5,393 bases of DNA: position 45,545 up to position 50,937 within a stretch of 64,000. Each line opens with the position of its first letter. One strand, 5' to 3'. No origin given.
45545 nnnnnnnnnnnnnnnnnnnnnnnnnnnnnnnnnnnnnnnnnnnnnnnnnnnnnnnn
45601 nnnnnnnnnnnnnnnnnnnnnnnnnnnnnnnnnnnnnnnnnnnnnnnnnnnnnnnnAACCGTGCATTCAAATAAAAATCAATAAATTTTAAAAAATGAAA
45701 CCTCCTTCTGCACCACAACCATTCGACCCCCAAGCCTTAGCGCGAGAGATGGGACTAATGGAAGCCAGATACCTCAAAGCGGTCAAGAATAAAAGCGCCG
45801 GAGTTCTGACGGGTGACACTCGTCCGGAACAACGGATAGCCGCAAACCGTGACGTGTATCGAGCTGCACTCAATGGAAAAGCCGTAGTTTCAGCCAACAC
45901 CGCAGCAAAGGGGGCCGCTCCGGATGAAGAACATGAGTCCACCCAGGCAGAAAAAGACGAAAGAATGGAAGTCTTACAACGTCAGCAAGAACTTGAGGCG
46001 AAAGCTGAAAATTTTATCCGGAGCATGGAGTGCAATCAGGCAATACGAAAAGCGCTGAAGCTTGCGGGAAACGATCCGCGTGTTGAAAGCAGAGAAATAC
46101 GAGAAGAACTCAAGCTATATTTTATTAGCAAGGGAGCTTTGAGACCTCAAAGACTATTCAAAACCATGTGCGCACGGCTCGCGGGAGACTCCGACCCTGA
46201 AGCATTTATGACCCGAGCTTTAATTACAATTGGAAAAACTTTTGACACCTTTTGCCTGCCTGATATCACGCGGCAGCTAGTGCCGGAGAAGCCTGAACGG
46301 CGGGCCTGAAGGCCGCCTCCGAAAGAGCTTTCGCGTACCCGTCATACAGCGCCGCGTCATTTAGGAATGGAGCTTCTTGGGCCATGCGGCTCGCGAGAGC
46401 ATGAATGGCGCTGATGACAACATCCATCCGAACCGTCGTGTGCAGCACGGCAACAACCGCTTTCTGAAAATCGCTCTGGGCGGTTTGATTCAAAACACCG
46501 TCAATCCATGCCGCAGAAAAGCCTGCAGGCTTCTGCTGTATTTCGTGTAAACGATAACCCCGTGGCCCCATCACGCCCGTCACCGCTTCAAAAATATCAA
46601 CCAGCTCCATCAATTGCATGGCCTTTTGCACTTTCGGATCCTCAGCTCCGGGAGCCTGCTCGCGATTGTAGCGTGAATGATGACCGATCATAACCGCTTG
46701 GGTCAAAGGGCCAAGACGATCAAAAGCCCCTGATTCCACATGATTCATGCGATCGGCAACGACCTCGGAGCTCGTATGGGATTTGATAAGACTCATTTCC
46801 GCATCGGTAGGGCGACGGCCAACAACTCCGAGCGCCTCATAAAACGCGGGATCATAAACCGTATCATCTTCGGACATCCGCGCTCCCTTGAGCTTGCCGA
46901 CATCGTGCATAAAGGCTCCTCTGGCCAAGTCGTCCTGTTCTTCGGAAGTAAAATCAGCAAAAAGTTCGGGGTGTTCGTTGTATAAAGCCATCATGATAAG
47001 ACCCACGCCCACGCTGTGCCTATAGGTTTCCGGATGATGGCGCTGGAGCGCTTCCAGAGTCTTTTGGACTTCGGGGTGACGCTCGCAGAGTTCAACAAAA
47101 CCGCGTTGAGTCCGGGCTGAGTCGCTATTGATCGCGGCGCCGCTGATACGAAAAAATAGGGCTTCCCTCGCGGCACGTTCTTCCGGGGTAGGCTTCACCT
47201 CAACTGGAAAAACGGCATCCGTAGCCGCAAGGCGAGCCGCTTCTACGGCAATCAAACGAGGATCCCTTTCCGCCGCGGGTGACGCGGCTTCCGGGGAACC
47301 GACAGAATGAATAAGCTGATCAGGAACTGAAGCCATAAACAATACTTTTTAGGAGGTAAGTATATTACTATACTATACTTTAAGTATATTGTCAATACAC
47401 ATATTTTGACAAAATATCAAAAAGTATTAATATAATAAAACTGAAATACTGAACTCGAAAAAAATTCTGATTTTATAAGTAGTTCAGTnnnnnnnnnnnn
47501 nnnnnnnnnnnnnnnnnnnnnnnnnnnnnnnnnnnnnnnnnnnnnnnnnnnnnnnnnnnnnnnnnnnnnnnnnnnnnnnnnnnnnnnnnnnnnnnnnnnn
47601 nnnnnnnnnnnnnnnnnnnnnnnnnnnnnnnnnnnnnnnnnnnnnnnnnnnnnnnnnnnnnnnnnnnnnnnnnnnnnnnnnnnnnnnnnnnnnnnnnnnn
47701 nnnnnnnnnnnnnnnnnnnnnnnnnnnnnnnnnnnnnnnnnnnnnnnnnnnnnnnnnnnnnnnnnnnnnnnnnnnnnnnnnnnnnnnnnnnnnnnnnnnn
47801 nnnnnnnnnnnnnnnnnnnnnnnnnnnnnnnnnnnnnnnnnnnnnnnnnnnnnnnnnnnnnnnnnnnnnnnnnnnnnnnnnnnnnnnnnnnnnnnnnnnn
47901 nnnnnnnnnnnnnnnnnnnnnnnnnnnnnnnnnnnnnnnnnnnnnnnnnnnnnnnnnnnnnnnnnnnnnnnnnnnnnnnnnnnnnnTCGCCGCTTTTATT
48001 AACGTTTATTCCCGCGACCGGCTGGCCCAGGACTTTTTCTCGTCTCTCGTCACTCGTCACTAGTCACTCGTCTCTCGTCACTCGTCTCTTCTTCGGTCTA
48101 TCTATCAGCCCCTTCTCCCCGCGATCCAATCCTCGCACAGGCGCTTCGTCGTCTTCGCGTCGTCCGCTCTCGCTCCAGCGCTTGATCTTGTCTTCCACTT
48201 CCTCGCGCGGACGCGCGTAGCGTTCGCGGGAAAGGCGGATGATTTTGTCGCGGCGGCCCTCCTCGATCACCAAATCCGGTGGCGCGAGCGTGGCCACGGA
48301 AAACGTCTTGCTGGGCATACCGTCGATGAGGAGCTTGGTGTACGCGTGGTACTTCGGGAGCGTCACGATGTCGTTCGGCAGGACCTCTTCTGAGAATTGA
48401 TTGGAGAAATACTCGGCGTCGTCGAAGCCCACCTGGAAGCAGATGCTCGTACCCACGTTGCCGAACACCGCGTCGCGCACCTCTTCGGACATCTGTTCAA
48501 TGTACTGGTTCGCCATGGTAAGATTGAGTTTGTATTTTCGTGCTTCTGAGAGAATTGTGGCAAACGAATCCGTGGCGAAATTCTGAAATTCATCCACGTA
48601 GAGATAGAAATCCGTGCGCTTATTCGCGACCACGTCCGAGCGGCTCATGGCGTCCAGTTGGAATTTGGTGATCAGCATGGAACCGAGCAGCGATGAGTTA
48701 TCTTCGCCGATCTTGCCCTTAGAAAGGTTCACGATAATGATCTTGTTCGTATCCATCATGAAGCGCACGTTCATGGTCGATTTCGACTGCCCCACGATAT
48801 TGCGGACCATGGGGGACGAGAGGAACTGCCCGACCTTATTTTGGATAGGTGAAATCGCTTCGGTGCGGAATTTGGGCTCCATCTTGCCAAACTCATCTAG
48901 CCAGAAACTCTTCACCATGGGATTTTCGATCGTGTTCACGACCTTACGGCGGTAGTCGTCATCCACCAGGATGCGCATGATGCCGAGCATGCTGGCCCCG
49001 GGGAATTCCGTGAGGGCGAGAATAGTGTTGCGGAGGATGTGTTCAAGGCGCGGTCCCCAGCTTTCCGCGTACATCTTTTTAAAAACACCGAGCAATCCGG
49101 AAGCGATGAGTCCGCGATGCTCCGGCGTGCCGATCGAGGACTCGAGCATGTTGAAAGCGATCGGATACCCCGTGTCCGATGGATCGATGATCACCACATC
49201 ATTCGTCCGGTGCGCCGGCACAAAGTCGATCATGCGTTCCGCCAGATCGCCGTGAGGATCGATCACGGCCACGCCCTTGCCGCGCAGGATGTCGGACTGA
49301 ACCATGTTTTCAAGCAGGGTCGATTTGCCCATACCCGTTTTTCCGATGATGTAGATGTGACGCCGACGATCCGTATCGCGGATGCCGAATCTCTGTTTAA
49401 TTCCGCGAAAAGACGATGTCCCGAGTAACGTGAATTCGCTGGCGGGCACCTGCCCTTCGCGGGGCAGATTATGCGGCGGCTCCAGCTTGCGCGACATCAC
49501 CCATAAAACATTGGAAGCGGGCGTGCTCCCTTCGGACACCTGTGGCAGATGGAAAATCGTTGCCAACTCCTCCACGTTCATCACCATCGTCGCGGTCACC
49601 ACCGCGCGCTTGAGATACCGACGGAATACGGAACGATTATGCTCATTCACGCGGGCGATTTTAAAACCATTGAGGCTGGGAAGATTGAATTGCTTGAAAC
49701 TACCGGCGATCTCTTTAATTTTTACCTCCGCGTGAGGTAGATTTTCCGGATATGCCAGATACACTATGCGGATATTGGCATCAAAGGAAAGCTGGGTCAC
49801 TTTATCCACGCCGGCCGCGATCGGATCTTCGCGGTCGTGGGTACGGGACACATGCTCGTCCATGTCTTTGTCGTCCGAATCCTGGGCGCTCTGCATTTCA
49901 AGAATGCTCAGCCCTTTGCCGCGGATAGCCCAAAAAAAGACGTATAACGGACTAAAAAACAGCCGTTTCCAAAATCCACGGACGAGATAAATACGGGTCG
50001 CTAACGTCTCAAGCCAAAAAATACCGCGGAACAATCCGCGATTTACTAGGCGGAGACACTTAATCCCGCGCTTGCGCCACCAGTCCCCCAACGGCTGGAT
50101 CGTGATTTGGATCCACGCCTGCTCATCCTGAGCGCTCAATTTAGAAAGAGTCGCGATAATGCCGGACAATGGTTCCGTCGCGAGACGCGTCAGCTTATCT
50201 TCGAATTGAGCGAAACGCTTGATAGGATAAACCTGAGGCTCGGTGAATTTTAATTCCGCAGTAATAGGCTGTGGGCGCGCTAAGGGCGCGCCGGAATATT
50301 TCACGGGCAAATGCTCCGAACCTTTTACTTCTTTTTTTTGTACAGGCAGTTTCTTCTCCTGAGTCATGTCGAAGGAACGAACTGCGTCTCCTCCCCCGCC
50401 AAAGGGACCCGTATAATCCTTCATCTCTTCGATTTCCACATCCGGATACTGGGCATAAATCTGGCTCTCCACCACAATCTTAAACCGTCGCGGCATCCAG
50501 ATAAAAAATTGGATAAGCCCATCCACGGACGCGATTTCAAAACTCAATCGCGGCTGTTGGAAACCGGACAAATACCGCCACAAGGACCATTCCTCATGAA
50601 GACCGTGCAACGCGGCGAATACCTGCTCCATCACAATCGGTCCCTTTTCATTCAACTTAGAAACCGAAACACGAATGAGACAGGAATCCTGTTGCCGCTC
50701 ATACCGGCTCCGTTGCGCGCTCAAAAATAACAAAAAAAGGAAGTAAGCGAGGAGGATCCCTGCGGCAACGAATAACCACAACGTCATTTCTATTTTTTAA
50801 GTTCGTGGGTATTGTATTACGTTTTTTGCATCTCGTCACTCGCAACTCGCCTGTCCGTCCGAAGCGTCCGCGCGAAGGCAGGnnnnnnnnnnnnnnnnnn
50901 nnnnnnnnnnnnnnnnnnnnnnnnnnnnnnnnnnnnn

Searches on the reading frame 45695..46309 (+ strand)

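Call 33: search_protein_families(library=pfam, max_evalue=1, proteins=[window:45695-46309:+])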
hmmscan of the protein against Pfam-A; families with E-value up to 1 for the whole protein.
window:45695-46309:+ (204 aa): 1 family
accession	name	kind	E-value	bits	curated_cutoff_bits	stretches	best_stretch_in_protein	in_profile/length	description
PF24336.1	DUF7504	-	0.25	12.2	27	0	38-99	6-67/179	Family of unknown function (DUF7504)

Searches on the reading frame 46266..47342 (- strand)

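Call 33: search_protein_families(library=pfam, max_evalue=1, proteins=[window:46266-47342:-])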
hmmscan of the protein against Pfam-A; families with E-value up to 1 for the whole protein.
window:46266-47342:- (358 aa): 3 families
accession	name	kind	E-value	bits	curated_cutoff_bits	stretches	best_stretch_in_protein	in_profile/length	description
PF01966.28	HD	-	0.00031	21.5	22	1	106-153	1-41/116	HD domain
PF21023.2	DENR_N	-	0.1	12.7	25.3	1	83-107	11-35/37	DENR, N-terminal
PF14749.11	Acyl-CoA_ox_N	-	0.2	12.6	25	1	74-132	14-68/120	Acyl-coenzyme A oxidase N-terminal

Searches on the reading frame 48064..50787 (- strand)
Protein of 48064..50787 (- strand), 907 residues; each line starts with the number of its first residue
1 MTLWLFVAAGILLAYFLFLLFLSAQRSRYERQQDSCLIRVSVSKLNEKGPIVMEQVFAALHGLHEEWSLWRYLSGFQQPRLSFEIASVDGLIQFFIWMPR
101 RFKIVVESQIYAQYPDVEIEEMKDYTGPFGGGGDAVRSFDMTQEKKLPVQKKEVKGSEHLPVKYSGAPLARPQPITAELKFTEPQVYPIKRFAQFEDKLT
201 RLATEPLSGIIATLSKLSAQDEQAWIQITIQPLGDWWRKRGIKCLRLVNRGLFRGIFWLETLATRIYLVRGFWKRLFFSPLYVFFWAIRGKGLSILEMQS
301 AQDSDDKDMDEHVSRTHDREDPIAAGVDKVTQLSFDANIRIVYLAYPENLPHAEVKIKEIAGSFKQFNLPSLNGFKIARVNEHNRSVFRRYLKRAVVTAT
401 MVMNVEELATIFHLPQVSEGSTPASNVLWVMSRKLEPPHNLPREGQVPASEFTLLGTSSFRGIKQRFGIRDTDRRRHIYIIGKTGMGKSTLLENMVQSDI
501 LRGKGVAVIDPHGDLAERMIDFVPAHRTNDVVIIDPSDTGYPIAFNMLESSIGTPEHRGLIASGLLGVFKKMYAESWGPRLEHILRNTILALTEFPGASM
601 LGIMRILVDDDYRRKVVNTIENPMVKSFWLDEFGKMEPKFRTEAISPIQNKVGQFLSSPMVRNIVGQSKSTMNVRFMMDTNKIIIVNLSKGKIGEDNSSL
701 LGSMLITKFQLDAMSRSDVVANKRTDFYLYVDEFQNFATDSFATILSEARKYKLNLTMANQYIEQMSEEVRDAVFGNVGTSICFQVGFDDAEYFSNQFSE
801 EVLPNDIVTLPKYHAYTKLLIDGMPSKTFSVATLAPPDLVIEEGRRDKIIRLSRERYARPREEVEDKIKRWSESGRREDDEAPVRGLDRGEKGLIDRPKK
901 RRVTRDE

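Call 33: search_protein_families(library=pfam, max_evalue=1, proteins=[window:48064-50787:-])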
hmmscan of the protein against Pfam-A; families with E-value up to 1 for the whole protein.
window:48064-50787:- (907 aa): 18 families
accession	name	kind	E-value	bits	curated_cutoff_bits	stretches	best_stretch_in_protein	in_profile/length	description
PF01935.23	DUF87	-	1.2e-09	39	23.2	1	475-692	23-205/220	Helicase HerA, central domain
PF10412.15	TrwB_AAD_bind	-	1.9e-07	30.8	20.5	1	474-786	14-310/387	Type IV secretion-system coupling protein DNA-binding domain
PF12696.13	TraG-D_C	-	6.8e-07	29.7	22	1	728-800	3-81/126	TraM recognition site of TraD and TraG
PF02534.20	T4SS-DNA_transf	-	1.1e-06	28.2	20.1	1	631-796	210-380/468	Type IV secretory system Conjugative DNA transfer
PF13401.12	AAA_22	-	0.00054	20.7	27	1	474-499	4-29/130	AAA domain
PF25199.1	nSTAND_NTPase5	-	0.0042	17.3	34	1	471-538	37-106/145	Novel STAND NTPase 5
PF01580.24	FtsK_SpoIIIE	-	0.0085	16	24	1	467-498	30-62/221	FtsK/SpoIIIE family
PF13191.12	AAA_16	-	0.011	16.6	32.6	1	470-498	19-47/167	AAA ATPase domain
PF12846.13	AAA_10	-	0.012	15.1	27.5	1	475-534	21-80/362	AAA-like domain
PF00350.29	Dynamin_N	-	0.03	14.8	27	1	478-501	1-24/168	Dynamin family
PF03308.22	MeaB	-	0.035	13.6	23.1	1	472-510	30-70/273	Methylmalonyl Co-A mutase-associated GTPase MeaB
PF03193.22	RsgA_GTPase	-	0.046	14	30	1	476-506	107-137/174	RsgA GTPase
PF03266.21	NTPase_1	-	0.054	13.8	23.9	0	477-498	1-22/168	NTPase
PF13555.12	AAA_29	-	0.064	13.4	27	1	474-493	21-40/61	P-loop containing region of AAA domain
PF00005.33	ABC_tran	-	0.066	14.2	25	1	476-497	12-33/137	ABC transporter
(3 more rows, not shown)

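Call 53: find_related_loci(query=A2, collection=metagenome_contigs, flank=10000)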
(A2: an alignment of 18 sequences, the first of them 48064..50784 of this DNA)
Query A2 (906 aa) in metagenome_contigs; peptide patterns used: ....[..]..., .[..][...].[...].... (x = any residue, [..] = any of these).
600 stretches matched a pattern (row limit reached: there are more); 593 encode a relative of the query (tblastn E <= 1e-3); the best 80 are kept; 80 distinct loci.
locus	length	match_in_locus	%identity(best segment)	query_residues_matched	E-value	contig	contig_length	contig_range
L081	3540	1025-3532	64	1-847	0e+0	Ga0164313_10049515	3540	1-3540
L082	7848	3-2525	54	45-899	0e+0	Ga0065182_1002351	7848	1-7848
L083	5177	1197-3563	51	42-871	0e+0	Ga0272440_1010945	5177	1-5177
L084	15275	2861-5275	47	40-875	0e+0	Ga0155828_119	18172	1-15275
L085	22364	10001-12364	47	34-867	0e+0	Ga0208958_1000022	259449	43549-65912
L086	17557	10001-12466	45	7-870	0e+0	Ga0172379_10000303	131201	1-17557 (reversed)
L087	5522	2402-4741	43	12-872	0e+0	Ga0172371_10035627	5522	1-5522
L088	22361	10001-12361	43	4-867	0e+0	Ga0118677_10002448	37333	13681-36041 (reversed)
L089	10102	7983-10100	49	32-772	0e+0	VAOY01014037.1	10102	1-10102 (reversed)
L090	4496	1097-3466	43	6-871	0e+0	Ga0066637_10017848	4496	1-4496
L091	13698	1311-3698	42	10-879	0e+0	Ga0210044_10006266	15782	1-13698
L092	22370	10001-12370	43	4-867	0e+0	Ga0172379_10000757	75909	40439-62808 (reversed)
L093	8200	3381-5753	43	4-871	0e+0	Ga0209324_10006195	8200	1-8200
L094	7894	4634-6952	43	24-872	0e+0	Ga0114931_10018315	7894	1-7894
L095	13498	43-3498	41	8-900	0e+0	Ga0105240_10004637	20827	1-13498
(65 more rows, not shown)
